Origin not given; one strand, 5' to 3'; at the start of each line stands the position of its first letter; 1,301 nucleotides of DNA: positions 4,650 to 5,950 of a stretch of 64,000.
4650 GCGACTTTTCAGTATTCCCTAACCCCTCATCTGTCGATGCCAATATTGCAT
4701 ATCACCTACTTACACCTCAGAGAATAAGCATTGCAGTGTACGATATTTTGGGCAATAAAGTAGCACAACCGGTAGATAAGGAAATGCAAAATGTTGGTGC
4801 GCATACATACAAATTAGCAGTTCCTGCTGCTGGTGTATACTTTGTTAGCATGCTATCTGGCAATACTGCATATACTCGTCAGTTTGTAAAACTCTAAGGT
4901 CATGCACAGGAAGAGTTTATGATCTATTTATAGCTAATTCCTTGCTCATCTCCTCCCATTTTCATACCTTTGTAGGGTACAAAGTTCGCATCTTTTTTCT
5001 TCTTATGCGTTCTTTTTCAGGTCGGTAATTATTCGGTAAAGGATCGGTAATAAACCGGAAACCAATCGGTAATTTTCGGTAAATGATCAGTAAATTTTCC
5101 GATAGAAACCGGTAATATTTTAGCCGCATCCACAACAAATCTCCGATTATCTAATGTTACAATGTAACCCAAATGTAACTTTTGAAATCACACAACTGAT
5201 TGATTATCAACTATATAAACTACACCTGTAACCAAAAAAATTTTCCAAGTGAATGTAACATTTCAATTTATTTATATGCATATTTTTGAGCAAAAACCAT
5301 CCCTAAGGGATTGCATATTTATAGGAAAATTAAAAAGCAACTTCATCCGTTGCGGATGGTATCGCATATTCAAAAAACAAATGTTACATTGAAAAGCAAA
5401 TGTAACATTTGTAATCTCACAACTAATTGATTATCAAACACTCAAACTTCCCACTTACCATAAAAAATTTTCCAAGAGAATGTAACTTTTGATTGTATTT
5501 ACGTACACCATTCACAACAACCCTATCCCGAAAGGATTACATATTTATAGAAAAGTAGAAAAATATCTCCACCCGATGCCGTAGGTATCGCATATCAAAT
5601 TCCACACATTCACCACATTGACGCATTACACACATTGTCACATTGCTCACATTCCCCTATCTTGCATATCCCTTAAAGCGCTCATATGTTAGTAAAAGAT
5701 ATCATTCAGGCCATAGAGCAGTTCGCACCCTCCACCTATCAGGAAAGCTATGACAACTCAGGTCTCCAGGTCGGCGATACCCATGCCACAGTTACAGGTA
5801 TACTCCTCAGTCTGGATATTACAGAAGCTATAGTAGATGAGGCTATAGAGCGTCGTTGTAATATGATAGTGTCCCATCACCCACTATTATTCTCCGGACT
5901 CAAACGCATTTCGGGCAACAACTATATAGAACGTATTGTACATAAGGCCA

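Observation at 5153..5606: Tandemly duplicated ~227 bp non-coding unit built from a ~100 bp module seen four times in the window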

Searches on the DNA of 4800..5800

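Call 7: search_rna_families(source=window, start=4800, end=5800, threshold=evalue, max_evalue=1)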
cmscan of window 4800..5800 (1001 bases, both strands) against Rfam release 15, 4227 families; matches with E-value up to 1: 1.
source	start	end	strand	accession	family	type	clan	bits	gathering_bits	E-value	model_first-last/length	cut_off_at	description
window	5314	5400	+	RF02991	GP20-a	Cis-reg;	-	20.3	47.2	0.88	1-97/97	no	GP20-a RNA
